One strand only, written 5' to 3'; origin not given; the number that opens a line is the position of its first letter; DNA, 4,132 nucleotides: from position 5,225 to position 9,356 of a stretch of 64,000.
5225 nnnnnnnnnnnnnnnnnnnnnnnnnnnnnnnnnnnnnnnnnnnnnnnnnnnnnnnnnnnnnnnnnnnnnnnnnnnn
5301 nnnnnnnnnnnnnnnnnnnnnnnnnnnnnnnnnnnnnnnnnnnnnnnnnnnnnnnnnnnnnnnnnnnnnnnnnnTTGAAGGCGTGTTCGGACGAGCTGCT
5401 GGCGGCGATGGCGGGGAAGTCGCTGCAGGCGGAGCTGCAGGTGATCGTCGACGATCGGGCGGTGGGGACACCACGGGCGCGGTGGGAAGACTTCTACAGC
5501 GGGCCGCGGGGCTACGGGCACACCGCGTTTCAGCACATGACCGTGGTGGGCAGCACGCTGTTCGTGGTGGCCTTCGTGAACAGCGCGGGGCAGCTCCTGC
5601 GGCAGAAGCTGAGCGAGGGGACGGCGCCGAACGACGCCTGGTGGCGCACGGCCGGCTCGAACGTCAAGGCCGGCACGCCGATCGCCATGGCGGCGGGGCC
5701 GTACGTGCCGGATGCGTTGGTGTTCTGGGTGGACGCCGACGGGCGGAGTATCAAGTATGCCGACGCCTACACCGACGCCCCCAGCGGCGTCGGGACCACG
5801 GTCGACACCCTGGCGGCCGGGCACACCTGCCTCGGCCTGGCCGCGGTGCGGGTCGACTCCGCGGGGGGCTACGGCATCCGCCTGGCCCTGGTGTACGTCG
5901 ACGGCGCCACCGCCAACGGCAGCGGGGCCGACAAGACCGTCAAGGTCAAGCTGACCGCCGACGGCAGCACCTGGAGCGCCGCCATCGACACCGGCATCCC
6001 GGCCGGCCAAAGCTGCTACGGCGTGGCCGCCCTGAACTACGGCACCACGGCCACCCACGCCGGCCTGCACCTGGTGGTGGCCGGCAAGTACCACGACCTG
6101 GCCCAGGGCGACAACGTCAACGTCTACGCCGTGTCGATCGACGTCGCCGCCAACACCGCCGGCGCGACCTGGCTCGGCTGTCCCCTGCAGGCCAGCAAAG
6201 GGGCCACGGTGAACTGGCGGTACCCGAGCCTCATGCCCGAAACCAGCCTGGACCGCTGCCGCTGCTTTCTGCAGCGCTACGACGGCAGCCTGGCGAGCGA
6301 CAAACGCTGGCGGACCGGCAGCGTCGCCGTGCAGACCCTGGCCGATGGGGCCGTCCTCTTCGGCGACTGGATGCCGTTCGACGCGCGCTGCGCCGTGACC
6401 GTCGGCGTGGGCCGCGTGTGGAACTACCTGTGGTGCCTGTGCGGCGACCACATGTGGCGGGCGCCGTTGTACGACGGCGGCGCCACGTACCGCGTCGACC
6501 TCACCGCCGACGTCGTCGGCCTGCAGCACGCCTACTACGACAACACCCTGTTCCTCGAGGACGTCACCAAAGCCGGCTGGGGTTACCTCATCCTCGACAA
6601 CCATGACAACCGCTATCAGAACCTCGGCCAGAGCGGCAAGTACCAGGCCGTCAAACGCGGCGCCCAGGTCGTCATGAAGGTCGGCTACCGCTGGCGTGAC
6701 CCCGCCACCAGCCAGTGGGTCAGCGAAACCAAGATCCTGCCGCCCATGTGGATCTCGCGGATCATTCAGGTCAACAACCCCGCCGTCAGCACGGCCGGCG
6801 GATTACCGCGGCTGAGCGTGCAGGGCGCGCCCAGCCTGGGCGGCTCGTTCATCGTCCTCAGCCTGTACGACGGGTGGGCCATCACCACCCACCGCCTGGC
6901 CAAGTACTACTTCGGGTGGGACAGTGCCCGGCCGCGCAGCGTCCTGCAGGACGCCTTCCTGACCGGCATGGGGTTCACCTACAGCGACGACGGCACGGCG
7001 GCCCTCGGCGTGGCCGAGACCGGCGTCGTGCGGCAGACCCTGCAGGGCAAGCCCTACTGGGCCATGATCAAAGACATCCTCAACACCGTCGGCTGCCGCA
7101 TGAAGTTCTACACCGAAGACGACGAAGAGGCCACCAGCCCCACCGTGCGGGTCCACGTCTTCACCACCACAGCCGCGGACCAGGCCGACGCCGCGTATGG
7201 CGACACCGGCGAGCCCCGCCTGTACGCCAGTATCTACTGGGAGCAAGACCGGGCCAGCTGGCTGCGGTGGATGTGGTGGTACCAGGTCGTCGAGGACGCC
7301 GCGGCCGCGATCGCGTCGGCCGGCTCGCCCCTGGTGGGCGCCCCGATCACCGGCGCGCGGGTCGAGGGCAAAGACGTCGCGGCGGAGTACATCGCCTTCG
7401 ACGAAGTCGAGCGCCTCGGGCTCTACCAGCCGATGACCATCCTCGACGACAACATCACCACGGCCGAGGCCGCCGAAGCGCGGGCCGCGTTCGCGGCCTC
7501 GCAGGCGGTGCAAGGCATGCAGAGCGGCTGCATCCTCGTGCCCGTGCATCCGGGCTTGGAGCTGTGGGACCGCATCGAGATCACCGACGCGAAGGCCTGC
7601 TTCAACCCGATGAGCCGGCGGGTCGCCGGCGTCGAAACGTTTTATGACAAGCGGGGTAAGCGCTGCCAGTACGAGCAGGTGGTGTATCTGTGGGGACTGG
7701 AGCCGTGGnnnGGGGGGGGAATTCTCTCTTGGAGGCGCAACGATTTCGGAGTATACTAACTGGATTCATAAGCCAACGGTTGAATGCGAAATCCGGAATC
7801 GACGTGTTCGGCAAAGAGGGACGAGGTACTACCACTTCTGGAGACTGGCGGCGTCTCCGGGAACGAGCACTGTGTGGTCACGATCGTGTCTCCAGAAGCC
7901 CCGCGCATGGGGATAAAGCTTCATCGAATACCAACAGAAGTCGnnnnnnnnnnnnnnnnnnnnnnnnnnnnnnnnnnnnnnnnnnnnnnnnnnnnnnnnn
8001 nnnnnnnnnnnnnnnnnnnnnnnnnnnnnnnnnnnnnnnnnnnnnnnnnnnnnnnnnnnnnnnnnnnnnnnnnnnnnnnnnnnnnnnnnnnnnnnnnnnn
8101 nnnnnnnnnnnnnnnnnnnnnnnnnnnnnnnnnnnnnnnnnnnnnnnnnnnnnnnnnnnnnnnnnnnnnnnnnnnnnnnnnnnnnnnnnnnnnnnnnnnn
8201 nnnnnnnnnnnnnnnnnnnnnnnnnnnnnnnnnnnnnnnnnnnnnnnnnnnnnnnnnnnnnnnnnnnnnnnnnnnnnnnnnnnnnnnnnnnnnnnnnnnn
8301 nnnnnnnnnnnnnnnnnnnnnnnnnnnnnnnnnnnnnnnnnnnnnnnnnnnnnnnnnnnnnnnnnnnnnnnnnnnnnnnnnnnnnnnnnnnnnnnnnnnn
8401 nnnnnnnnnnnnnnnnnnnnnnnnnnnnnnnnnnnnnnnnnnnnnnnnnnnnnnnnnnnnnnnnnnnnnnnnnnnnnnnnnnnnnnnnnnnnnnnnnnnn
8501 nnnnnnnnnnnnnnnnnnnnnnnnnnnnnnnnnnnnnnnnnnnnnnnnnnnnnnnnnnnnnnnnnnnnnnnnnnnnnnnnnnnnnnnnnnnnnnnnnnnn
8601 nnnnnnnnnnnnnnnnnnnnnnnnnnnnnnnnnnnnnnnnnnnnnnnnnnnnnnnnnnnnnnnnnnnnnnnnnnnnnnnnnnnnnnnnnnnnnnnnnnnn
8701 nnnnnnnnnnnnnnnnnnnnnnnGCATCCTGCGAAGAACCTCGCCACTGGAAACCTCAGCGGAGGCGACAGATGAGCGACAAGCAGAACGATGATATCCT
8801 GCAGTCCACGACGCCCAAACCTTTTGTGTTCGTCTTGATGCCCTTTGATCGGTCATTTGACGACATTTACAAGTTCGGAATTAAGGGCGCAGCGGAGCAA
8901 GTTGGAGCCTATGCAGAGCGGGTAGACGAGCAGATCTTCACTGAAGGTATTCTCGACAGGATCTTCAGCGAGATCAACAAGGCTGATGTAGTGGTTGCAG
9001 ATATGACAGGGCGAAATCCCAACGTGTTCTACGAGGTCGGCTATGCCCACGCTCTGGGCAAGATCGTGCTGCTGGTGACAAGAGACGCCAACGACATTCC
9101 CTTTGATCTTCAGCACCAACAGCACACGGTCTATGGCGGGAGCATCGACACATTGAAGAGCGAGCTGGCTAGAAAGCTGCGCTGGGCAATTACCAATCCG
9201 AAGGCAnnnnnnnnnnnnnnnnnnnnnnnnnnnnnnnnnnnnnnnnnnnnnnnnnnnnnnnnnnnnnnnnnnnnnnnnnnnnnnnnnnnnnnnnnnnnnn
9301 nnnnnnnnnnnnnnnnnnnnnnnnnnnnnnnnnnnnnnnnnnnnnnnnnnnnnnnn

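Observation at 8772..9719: NDT/DNPH1-type N-glycosidase motif fused to an unknown C-terminal domain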

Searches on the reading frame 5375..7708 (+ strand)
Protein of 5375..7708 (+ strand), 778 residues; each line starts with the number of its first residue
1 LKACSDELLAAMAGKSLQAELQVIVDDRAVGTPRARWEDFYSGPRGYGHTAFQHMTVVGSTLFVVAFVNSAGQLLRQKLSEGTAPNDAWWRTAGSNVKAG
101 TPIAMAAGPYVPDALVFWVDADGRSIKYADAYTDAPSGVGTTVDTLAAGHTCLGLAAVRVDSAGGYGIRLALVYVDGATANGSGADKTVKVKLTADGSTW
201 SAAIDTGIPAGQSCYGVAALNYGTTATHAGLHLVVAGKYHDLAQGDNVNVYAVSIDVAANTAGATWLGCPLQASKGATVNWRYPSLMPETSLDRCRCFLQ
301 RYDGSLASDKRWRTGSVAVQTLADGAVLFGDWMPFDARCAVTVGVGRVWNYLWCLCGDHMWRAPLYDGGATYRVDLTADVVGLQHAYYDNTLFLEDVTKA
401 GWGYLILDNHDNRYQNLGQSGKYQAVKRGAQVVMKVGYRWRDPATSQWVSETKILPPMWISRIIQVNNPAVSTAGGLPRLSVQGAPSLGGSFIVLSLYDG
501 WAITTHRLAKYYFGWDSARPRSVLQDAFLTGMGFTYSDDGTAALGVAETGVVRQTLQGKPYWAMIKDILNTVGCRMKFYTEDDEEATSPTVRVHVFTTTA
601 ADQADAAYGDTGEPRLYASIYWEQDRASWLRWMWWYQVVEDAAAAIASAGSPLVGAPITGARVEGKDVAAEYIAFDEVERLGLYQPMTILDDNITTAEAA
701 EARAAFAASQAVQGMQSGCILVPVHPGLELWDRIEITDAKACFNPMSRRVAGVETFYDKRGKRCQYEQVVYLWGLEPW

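Call 10: search_protein_families(library=pfam, proteins=[window:5375-7708:+], max_evalue=0.1)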
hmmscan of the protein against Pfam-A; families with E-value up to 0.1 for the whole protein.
window:5375-7708:+ (778 aa): 0 families

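Call 11: search_protein_families(library=padloc, proteins=[window:5375-7708:+], max_evalue=0.1)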
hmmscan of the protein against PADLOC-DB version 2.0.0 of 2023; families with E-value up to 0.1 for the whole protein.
window:5375-7708:+ (778 aa): 0 families

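Call 12: search_protein_families(library=phrogs, proteins=[window:5375-7708:+], max_evalue=0.01)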
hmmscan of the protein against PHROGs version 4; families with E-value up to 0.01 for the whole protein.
window:5375-7708:+ (778 aa): 0 families

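Call 98: search_dna_similar(query=window:5375-7708:+, collection=phages, mode=protein, max_evalue=0.001, max_rows=10)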
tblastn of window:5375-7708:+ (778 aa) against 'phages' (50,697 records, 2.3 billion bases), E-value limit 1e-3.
No match.

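Call 99: search_solved_structures(query=window:5375-7708:+, max_evalue=0.1)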
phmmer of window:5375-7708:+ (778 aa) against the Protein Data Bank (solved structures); distinct sequences matched with E-value up to 0.1: 0.

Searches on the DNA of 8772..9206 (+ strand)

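Call 103: search_dna_similar(query=L095:1-852:+, collection=ecoli_genomes, mode=distant, max_rows=8)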
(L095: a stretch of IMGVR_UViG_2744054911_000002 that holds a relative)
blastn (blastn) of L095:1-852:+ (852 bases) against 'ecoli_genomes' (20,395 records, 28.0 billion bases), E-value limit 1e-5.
No match.
